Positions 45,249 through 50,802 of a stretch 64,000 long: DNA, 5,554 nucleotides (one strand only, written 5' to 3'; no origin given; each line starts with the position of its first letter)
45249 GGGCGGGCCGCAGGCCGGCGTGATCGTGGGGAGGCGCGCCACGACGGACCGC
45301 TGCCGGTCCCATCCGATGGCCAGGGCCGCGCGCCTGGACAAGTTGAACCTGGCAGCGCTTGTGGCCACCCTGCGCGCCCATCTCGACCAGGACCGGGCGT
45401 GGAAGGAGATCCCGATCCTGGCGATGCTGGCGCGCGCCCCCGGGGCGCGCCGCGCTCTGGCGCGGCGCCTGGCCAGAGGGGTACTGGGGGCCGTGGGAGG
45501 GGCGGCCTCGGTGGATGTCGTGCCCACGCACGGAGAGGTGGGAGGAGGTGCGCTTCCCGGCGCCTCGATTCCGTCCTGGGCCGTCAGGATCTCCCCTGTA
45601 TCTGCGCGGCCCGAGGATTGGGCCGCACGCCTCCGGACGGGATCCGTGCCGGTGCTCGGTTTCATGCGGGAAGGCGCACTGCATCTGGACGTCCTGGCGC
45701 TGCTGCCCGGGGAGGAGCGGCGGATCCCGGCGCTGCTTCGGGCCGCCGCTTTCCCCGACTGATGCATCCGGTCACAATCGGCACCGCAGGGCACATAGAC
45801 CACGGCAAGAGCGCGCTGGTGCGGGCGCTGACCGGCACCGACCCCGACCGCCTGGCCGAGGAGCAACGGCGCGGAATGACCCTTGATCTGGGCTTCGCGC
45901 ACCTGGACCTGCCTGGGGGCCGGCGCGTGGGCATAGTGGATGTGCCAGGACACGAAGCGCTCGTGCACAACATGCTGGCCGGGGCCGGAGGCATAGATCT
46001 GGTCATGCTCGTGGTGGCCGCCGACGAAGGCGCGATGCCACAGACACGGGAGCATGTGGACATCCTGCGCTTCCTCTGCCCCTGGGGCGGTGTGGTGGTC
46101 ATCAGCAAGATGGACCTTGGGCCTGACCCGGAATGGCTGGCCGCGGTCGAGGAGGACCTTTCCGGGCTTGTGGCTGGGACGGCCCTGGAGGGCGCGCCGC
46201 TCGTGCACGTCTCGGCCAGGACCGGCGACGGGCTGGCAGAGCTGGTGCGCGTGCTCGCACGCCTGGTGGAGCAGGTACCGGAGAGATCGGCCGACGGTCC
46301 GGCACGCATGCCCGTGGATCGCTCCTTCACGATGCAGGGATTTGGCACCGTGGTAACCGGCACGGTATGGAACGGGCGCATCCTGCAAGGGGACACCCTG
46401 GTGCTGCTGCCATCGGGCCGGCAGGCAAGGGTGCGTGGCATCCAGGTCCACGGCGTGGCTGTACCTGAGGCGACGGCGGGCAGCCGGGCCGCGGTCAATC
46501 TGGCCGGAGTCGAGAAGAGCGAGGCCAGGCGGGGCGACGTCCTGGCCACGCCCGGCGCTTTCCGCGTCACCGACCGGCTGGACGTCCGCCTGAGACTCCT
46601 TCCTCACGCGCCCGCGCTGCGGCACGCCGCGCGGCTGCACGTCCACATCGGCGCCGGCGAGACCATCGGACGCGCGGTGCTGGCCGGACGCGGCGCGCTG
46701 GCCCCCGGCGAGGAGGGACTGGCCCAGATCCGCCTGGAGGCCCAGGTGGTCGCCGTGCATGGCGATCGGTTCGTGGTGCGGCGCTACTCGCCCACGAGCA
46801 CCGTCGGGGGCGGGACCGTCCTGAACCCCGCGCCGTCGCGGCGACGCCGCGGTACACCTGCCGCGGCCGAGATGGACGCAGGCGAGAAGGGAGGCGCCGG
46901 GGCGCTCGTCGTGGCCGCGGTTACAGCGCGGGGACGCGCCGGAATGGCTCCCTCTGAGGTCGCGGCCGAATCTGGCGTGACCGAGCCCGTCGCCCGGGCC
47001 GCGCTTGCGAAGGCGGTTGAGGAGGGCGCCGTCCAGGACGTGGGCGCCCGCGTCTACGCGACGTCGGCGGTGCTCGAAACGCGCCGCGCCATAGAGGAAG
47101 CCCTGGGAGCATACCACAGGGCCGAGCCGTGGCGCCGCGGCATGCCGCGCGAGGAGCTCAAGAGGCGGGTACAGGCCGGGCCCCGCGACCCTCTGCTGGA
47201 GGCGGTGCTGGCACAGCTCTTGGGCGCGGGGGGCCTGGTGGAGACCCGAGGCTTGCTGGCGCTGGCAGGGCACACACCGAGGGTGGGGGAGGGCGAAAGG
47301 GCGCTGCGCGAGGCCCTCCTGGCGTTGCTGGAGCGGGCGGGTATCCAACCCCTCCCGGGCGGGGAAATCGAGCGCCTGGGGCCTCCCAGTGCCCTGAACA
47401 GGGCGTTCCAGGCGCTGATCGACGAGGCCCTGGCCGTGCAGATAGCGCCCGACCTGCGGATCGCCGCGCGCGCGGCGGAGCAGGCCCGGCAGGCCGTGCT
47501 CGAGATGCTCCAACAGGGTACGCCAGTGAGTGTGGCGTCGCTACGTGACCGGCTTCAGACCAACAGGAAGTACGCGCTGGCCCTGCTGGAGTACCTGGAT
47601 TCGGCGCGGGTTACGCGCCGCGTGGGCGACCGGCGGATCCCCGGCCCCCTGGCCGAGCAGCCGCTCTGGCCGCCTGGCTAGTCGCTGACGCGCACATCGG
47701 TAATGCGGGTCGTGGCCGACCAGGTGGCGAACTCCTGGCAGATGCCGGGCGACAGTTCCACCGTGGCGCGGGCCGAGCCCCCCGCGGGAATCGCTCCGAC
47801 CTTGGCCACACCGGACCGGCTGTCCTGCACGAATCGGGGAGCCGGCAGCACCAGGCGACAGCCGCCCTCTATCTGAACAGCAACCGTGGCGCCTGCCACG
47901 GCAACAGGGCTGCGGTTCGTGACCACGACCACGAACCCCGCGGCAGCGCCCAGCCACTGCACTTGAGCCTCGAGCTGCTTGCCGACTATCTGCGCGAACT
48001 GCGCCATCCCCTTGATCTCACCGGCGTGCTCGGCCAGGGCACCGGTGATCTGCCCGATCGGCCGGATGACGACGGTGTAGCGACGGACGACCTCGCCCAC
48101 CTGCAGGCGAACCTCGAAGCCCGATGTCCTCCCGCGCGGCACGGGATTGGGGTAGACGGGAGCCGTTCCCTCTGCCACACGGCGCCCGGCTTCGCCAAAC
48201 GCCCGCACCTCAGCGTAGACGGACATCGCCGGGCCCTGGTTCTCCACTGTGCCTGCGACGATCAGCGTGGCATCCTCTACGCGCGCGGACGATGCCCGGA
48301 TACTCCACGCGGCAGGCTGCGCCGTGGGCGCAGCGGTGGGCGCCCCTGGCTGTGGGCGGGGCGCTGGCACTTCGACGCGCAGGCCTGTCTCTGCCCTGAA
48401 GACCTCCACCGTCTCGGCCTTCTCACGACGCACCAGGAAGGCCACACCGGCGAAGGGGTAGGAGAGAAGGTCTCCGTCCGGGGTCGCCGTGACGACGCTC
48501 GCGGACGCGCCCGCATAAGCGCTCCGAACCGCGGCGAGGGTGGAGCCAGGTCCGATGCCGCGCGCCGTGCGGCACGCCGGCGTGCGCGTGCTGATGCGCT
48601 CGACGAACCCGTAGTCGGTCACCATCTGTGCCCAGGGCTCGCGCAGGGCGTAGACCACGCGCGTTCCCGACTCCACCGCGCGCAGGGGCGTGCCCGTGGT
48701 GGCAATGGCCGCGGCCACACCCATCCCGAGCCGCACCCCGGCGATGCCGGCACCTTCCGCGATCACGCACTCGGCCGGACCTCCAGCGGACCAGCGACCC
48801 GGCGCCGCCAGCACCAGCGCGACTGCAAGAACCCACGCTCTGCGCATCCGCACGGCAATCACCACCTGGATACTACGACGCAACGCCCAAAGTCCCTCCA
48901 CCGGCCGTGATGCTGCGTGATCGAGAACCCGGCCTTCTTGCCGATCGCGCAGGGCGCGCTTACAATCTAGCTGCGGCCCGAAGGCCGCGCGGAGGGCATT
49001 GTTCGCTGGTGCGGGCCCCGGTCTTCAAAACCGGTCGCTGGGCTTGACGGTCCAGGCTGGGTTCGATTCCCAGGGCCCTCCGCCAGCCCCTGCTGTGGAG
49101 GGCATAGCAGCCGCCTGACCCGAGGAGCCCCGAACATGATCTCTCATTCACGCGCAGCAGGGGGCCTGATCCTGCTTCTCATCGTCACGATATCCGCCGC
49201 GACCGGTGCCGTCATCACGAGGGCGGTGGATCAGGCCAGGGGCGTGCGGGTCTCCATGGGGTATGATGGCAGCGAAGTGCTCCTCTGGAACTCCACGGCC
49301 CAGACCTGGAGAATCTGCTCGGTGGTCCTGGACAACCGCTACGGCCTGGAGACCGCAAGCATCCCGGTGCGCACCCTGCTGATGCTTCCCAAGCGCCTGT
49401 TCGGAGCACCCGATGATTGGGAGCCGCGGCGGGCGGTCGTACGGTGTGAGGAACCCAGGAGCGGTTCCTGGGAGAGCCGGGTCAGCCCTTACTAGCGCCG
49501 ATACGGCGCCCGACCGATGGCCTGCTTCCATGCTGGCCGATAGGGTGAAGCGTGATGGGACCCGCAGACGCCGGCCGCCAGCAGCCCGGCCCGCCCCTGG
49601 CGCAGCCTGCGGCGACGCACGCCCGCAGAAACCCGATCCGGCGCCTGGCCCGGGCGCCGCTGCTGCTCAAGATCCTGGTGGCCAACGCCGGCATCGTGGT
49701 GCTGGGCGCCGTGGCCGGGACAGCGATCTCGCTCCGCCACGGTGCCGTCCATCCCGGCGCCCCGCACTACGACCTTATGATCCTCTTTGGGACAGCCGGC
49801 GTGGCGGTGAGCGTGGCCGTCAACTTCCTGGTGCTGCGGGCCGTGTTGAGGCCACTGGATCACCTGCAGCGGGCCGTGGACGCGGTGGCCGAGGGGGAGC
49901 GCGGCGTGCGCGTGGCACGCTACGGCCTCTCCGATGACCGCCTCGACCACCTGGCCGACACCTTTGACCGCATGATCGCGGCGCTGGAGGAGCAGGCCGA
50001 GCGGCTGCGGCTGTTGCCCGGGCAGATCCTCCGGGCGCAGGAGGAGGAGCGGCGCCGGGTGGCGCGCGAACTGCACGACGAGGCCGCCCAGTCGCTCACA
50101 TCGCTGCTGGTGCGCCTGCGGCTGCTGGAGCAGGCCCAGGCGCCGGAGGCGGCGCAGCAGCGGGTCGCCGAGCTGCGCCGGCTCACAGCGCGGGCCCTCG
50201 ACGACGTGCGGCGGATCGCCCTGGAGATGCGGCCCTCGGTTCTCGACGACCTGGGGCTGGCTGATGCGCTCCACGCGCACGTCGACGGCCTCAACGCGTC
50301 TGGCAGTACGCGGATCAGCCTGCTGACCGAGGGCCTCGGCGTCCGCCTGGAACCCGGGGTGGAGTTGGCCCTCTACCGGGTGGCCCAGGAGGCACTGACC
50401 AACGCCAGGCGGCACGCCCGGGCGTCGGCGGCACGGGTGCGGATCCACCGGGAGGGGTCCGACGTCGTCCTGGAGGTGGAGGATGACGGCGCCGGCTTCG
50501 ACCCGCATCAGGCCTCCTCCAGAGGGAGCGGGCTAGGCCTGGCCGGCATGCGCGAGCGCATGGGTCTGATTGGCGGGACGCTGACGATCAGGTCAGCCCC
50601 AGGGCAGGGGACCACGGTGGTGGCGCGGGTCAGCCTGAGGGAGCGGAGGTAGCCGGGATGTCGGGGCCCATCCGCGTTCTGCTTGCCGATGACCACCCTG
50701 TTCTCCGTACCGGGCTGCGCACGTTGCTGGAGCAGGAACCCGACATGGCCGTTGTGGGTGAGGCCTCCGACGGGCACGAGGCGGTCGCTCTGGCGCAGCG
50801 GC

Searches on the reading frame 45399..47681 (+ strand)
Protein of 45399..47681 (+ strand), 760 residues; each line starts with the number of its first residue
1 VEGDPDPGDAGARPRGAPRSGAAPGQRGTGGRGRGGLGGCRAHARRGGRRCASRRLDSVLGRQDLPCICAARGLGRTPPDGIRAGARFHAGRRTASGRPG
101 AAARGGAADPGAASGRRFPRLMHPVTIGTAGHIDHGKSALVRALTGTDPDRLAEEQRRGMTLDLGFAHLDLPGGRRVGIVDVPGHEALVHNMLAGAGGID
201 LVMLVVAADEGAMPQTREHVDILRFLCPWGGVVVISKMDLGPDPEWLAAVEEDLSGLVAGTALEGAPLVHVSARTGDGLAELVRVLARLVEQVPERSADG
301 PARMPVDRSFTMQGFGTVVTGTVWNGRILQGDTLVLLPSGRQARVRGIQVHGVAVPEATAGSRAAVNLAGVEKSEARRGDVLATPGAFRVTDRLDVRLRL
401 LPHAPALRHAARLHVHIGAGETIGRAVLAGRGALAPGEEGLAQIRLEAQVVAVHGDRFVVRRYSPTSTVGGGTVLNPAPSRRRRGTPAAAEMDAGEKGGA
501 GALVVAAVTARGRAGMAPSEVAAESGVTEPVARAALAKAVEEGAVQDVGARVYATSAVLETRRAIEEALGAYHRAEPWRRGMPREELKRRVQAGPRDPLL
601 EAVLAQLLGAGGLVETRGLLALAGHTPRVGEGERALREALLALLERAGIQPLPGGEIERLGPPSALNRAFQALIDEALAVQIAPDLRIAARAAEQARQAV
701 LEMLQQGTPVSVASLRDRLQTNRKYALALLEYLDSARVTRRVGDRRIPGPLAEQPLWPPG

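Call 8: search_protein_families(library=pfam, proteins=[window:45399-47681:+])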
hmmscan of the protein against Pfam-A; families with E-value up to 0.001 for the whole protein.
window:45399-47681:+ (760 aa): 6 families
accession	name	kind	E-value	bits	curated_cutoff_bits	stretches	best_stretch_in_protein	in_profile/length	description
PF00009.33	GTP_EFTU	-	2.3e-26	93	26.5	1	125-291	4-187/188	Elongation factor Tu GTP binding domain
PF09107.17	SelB-wing_3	-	2.1e-16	59.6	23.2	1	704-747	3-46/47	Elongation factor SelB, winged helix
PF25461.1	Beta-barrel_SelB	-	5.9e-15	55.8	27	1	402-480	9-79/80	Selenocysteine-specific elongation factor, beta-barrel domain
PF09106.17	SelB-wing_2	-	7.7e-15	55.2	22.3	1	567-622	2-57/57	Elongation factor SelB, winged helix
PF03144.31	GTP_EFTU_D2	-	5.3e-13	49.6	30.3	1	316-383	1-73/73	Elongation factor Tu domain 2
PF01926.29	MMR_HSR1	-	6.9e-07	29.8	21.9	1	127-223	2-100/113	50S ribosome-binding GTPase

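Call 9: search_protein_families(library=ncbifam, proteins=[window:45399-47681:+])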
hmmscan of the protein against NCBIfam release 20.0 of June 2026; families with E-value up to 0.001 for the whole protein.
window:45399-47681:+ (760 aa): 23 families
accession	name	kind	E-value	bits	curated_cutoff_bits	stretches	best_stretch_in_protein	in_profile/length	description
TIGR00475.1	selB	equivalog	2.4e-100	336.9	242.25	1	125-746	1-577/581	selenocysteine-specific translation elongation factor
NF009373.0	PRK12736.1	subfamily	1.9e-44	152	452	1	117-475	5-390/394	elongation factor Tu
NF008969.0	PRK12317.1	subfamily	1.9e-43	148.7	502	1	150-416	61-344/426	elongation factor 1-alpha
NF000766.0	PRK00049.1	subfamily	1.5e-42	145.9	449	1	117-474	5-391/396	elongation factor Tu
NF009372.0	PRK12735.1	subfamily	3.2e-42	144.7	479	1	117-474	5-391/396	elongation factor Tu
TIGR00485.1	EF-Tu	equivalog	3.8e-42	144.4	522.4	1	116-474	4-389/394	elongation factor Tu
NF003077.0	PRK04000.1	equivalog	4e-38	131.6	315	2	175-462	85-396/412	translation initiation factor IF-2 subunit gamma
TIGR03680.1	eif2g_arch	equivalog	7.4e-38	130.8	514.5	2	175-334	81-247/407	translation initiation factor IF-2 subunit gamma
TIGR00483.1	EF-1_alpha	equivalog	2.6e-32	111.8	540.1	1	150-385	61-311/427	translation elongation factor EF-1 subunit alpha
NF004035.0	PRK05506.1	subfamily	5.8e-25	87.6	715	1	150-407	80-346/632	bifunctional sulfate adenylyltransferase subunit 1/adenylylsulfate kinase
TIGR02034.1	CysN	subfamily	3.8e-23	82.2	336.1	1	150-403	56-318/406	sulfate adenylyltransferase, large subunit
TIGR00487.1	IF-2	equivalog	3.3e-21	75.7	424.4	1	126-372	89-329/587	translation initiation factor IF-2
NF003478.0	PRK05124.1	equivalog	7.5e-20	70.9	590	1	150-387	83-328/475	sulfate adenylyltransferase subunit CysN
TIGR00231.1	small_GTP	domain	4.5e-11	42.8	42.5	1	123-284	2-160/164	GTP-binding protein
NF003078.0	PRK04004.1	equivalog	6.8e-11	41.4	468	2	179-239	80-139/598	translation initiation factor IF-2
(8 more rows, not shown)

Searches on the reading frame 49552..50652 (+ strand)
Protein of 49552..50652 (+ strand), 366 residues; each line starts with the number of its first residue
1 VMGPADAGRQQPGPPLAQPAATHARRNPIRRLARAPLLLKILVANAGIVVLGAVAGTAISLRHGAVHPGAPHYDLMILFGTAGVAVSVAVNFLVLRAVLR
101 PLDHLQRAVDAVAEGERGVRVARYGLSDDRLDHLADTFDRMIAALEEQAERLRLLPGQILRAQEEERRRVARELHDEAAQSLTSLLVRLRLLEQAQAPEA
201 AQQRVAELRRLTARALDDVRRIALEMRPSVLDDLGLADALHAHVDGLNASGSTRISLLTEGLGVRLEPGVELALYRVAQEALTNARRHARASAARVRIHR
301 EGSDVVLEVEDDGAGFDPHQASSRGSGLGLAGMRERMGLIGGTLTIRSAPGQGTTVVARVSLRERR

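Call 8: search_protein_families(library=pfam, proteins=[window:49552-50652:+])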
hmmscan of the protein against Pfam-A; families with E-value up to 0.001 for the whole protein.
window:49552-50652:+ (366 aa): 4 families
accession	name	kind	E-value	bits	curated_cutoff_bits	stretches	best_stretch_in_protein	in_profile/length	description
PF02518.31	HATPase_c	-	7.4e-20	71.9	26.4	1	270-362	2-109/111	Histidine kinase-, DNA gyrase B-, and HSP90-like ATPase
PF07730.19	HisKA_3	-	2.6e-14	53.9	24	1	166-231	1-68/68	Histidine kinase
PF13581.12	HATPase_c_2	-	6.6e-07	29.8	27.4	1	277-338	35-110/127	Histidine kinase-like ATPase domain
PF00672.30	HAMP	-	0.00011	22.9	25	1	94-147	2-53/53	HAMP domain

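Call 9: search_protein_families(library=ncbifam, proteins=[window:49552-50652:+])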
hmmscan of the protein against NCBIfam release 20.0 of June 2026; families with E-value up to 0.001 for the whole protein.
window:49552-50652:+ (366 aa): 25 families
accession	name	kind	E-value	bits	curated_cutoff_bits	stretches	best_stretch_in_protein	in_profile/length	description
NF052443.1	SensHisKinMctS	equivalog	1.2e-43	149.1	700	1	150-360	234-446/457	two-component system sensor histidine kinase MctS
NF008649.0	PRK11644.1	equivalog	1.5e-37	129.5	408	1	144-356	281-490/499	signal transduction histidine-protein kinase/phosphatase UhpB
NF008184.0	PRK10935.1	equivalog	9.2e-28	97.2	553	1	165-359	362-556/565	nitrate/nitrite two-component system sensor histidine kinase NarQ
NF052531.1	Strep_LiaS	equivalog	6.8e-26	91.3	450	1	83-362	51-327/328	envelope stress sensor histidine kinase LiaS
NF047786.1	his_kin_MadS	equivalog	6.8e-23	81.5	500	1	154-360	218-433/434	MadS family sensor histidine kinase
NF007896.0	PRK10600.1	equivalog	2.7e-21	75.9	578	1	164-358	388-581/598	nitrate/nitrite two-component system sensor histidine kinase NarX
NF047322.1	HK_morpho_MacS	equivalog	1.5e-14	54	300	1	159-360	175-366/367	MacS family sensor histidine kinase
NF040691.1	MtrAB_MtrB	equivalog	6e-10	38.7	450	1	76-153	190-265/507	MtrAB system histidine kinase MtrB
NF033092.0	HK_WalK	equivalog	7.7e-09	34.7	725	1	83-150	186-251/594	cell wall metabolism sensor histidine kinase WalK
NF007004.0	PRK09467.1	equivalog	1.6e-08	33.8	415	0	271-358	332-432/440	two-component system sensor histidine kinase EnvZ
NF051872.1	HisKinPhyk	equivalog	1.8e-08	33.5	750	1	84-356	268-532/537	sensor histidine kinase PhyK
NF011874.0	PRK15347.1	equivalog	1.3e-06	26.8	852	1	282-363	522-615/921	two component system sensor kinase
NF007898.0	PRK10604.1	equivalog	2.1e-05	23.9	478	1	84-321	145-366/433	two-component system sensor histidine kinase RstB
NF007837.0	PRK10549.1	equivalog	4.9e-05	22.2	603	1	86-150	176-238/466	envelope stress sensor histidine kinase BaeS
NF012226.0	AdeS_HK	equivalog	6.4e-05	22.3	500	0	80-149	66-135/353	two-component sensor histidine kinase AdeS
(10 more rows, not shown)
